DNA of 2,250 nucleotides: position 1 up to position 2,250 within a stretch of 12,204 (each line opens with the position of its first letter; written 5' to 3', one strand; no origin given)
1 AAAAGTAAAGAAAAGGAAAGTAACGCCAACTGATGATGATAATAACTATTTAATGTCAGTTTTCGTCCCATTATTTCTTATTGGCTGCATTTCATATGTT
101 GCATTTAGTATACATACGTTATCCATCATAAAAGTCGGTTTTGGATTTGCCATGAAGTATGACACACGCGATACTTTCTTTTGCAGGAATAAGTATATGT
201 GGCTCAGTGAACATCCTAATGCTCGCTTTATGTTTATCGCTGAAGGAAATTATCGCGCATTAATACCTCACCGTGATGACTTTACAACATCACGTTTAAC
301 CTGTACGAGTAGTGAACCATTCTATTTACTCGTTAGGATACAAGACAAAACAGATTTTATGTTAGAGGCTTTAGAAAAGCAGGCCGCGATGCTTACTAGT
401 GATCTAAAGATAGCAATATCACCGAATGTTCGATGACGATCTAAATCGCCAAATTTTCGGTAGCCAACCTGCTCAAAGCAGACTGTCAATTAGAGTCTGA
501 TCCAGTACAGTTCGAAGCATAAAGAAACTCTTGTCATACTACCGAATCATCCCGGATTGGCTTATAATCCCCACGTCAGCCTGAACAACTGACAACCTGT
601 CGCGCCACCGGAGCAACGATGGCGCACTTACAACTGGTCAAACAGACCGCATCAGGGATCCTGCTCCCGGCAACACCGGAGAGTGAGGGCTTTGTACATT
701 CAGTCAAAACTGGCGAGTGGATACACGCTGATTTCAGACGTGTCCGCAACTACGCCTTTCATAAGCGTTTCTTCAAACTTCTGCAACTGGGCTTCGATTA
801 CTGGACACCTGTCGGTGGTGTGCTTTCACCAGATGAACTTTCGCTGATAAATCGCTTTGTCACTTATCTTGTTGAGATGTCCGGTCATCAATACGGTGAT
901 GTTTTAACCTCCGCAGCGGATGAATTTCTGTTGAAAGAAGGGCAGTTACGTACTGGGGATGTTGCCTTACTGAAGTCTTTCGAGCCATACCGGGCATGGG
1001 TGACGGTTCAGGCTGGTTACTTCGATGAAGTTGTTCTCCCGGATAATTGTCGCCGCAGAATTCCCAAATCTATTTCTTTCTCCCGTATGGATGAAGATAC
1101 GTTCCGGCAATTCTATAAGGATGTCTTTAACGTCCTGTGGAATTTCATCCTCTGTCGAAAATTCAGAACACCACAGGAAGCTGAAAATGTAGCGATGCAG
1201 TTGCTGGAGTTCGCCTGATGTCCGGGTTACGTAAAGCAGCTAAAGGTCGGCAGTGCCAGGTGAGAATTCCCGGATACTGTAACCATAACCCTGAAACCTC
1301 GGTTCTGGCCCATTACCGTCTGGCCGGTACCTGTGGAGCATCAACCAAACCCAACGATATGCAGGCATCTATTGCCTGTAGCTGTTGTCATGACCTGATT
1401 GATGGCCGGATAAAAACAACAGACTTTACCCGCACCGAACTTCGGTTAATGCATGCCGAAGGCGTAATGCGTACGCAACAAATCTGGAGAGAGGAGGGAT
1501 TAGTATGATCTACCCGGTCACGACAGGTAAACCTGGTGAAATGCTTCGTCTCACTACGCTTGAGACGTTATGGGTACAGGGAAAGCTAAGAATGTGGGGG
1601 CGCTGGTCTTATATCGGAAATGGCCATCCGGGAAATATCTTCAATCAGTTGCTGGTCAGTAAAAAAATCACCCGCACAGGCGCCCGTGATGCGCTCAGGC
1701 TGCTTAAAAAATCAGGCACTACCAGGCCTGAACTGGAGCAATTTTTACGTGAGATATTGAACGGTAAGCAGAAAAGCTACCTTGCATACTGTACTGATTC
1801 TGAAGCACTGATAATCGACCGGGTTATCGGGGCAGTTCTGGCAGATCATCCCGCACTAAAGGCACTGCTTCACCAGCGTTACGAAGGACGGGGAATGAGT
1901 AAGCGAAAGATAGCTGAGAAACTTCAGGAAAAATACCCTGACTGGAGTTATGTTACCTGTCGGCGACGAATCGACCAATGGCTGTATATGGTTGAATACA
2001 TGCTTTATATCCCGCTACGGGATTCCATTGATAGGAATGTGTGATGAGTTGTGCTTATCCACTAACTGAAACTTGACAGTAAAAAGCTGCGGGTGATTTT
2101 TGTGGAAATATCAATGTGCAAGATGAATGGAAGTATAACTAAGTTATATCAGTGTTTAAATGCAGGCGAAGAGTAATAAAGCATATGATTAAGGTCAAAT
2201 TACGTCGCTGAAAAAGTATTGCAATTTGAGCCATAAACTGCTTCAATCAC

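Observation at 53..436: AT-rich orphan ORF inserted upstream of the nin genes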

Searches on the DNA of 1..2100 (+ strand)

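Call 4: search_dna_similar(query=window:1-620:+, collection=ecoli_genomes, mode=near, max_rows=25)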
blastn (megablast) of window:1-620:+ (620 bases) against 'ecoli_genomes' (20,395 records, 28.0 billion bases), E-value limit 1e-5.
No match.

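Call 6: search_dna_similar(query=window:1-620:+, collection=phages, mode=distant, max_rows=25)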
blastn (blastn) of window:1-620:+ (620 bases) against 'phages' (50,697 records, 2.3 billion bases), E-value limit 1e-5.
No match.

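Call 18: search_dna_similar(query=window:437-2100:+, collection=phages, mode=near, max_rows=15)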
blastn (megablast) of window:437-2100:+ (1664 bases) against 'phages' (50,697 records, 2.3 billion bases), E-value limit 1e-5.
No match.

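Call 19: search_dna_similar(query=window:437-2100:+, collection=ecoli_genomes, mode=near, max_rows=15)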
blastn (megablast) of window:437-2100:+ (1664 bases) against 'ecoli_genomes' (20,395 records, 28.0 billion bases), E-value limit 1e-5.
No match.

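Call 26: search_dna_similar(query=window:1-470:+, collection=plasmids, mode=distant, max_rows=15)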
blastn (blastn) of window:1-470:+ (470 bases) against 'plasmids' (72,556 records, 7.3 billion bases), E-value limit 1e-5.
Records with a match: 30; places in all: 31; records where one place covers at least 80% of the query: 0.
Best place of each record, by identity: 60-80% 30.
By first word of the organism name: Escherichia 28; Pantoea 1; Salmonella 1.
By predicted mobility (MOB-suite, as given by PLSDB): mobilizable 16; conjugative 13; non-mobilizable 1.
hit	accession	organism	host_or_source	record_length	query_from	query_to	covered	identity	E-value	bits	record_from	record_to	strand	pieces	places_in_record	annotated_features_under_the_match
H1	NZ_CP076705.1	Escherichia coli O8:H28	flour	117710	42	354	67%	71.6%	2e-37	164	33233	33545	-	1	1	hypothetical protein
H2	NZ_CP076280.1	Escherichia coli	Bubalus bubalis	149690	42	354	67%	71.6%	2e-37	164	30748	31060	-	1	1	hypothetical protein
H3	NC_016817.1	Pantoea ananatis LMG 5342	-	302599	129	402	58%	71.9%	1e-32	148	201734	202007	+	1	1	hypothetical protein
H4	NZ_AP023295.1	Salmonella enterica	Bos taurus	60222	158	279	26%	71.3%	5e-7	64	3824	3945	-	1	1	hypothetical protein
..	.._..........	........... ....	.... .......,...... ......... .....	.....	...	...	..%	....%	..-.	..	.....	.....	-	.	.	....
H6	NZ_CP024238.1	Escherichia coli O15:H11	-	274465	158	279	26%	70.5%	6e-6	59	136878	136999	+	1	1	none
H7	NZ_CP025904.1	Escherichia coli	Homo sapiens,stool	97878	158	279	26%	70.5%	6e-6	59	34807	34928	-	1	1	none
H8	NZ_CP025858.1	Escherichia coli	Homo sapiens,stool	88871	158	279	26%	70.5%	6e-6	59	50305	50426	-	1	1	none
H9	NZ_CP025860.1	Escherichia coli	Homo sapiens,stool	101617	158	279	26%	70.5%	6e-6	59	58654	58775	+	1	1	none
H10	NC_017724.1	Escherichia coli ETEC H10407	-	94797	158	279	26%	70.5%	6e-6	59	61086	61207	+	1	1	none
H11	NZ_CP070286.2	Escherichia albertii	Yunnan,Bat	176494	158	279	26%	70.5%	6e-6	59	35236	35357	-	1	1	none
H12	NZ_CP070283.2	Escherichia albertii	Yunnan,Bat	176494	158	279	26%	70.5%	6e-6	59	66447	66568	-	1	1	none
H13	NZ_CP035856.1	Escherichia coli TW11681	-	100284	158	279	26%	70.5%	6e-6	59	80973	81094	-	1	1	none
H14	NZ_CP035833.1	Escherichia coli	Homo sapiens,stool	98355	158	279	26%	70.5%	6e-6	59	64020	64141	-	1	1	none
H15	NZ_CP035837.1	Escherichia coli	Homo sapiens,stool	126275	158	279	26%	70.5%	6e-6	59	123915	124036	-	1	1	none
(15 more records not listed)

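Call 27: get_annotated_region(hit=H1, flank=6000)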
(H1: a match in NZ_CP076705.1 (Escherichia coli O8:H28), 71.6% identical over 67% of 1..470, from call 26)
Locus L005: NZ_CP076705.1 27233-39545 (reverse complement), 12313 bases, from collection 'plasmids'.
description: Escherichia coli O8:H28 strain BMH-17-0027 plasmid unnamed, complete sequence
organism: Escherichia coli O8:H28 (NCBI taxid 2027295)
taxonomy: Bacteria; Pseudomonadota; Gammaproteobacteria; Enterobacterales; Enterobacteriaceae; Escherichia; Escherichia coli; Escherichia coli O8:H28
host: -; source: flour; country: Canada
typing (MOB-suite, as given by PLSDB): conjugative; replicon IncFIA,IncFIB,IncFIC; relaxase MOBF; mating-pair formation MPF_F
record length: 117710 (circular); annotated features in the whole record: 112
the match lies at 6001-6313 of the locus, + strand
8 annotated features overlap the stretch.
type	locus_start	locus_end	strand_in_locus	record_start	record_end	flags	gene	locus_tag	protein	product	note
CDS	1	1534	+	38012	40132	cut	ehxB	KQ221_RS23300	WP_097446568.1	enterohemolysin T1SS ABC transporter permease/ATPase EhxB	-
CDS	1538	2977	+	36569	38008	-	ehxD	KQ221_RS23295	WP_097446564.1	enterohemolysin T1SS ABC transporter subunit EhxD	-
CDS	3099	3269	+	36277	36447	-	-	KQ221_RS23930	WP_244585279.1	hypothetical protein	-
CDS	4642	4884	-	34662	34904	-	-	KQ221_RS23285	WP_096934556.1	hypothetical protein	-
CDS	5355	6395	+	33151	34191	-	-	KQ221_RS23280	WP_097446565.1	hypothetical protein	-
CDS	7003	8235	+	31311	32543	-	-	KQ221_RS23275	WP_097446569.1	DUF3440 domain-containing protein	-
CDS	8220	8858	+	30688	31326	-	-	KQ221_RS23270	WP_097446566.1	ParB/RepB/Spo0J family partition protein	GO:0007059 - chromosome segregation [Evidence IEA]; GO:0043170 - macromolecule metabolic process [Evidence IEA]; ...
CDS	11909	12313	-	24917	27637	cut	-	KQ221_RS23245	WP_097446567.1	autotransporter outer membrane beta-barrel domain-containing protein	-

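Call 28: get_annotated_region(hit=H3, flank=6000)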
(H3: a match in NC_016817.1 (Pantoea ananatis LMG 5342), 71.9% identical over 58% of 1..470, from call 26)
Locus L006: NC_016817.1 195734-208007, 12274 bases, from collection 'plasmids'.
description: Pantoea ananatis LMG 5342 plasmid pPANA10, complete sequence
organism: Pantoea ananatis LMG 5342 (NCBI taxid 1123863)
taxonomy: Bacteria; Pseudomonadota; Gammaproteobacteria; Enterobacterales; Erwiniaceae; Pantoea; Pantoea ananatis; Pantoea ananatis LMG 5342
host: -; source: -; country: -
typing (MOB-suite, as given by PLSDB): non-mobilizable; replicon rep_cluster_1232
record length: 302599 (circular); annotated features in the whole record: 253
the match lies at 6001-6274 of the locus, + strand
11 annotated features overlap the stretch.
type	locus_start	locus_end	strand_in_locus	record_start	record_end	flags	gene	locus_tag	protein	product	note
CDS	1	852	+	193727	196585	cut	-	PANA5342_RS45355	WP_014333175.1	hypothetical protein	-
CDS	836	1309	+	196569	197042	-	-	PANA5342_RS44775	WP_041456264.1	hypothetical protein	-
CDS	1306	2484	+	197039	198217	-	-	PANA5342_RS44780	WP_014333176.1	transcriptional regulator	-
CDS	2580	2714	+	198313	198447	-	-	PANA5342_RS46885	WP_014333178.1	hypothetical protein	-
CDS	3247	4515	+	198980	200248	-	-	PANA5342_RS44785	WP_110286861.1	hypothetical protein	-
CDS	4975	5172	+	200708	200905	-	-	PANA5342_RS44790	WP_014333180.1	hypothetical protein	-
CDS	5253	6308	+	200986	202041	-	-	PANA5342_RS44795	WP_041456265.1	hypothetical protein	-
CDS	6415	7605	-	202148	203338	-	-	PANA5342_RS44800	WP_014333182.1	AAA family ATPase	-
CDS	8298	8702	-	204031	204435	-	-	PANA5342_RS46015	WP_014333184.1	MBL fold metallo-hydrolase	-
CDS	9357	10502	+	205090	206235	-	-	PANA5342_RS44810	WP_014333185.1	lactonase family protein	-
CDS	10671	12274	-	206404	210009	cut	uca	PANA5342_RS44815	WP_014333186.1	urea carboxylase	GO:0019627 - urea metabolic process [Evidence IEA]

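Call 29: get_annotated_region(hit=H4, flank=5000)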
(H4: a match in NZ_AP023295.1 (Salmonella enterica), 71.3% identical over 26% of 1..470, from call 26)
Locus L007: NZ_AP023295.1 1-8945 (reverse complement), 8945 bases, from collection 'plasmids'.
description: Salmonella enterica subsp. enterica serovar 4,[5],12:i:- strain L-4261 plasmid pSAL4261-1, complete sequence
organism: Salmonella enterica (NCBI taxid 440524)
taxonomy: Bacteria; Pseudomonadota; Gammaproteobacteria; Enterobacterales; Enterobacteriaceae; Salmonella; Salmonella enterica
host: -; source: Bos taurus; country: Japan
typing (MOB-suite, as given by PLSDB): conjugative; replicon IncFIA,IncFII; relaxase MOBF; mating-pair formation MPF_F
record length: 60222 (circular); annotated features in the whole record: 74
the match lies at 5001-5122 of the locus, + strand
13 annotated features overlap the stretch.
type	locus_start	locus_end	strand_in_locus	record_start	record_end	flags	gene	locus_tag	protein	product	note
CDS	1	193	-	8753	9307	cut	-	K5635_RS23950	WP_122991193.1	DUF1380 family protein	-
CDS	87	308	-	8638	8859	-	-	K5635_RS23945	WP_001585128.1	hypothetical protein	-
CDS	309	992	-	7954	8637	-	-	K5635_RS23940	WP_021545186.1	DNA methylase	-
CDS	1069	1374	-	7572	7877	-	-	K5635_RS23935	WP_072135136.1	hypothetical protein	-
CDS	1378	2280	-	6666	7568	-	-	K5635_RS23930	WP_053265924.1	DUF1281 domain-containing protein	-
CDS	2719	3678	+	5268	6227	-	-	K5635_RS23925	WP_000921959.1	plasmid segregation protein ParM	GO:0030541 - plasmid partitioning [Evidence IEA]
CDS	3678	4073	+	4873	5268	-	-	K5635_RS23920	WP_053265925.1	plasmid partitioning/stability family protein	-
CDS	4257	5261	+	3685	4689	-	-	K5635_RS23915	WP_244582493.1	hypothetical protein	-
CDS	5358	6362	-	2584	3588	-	-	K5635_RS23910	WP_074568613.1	hypothetical protein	-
CDS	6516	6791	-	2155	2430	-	-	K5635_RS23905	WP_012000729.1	type II toxin-antitoxin system RelE/ParE family toxin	GO:0030541 - plasmid partitioning [Evidence IEA]; GO:0051290 - protein heterotetramerization [Evidence IEA]; GO:0009432 ...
CDS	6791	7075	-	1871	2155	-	-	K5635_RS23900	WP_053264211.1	ribbon-helix-helix domain-containing protein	-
CDS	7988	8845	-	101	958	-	repA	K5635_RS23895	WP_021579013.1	incFII family plasmid replication initiator RepA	GO:0006276 - plasmid maintenance [Evidence IEA]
CDS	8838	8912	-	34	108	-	tap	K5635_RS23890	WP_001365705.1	RepA leader peptide Tap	GO:0006276 - plasmid maintenance [Evidence IEA]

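Call 49: search_dna_similar(query=L008:7900-8780:+, collection=ecoli_genomes, mode=near, max_rows=12)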
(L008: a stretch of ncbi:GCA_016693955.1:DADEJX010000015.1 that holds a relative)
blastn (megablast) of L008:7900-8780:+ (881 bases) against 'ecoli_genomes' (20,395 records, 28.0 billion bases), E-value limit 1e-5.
No match.
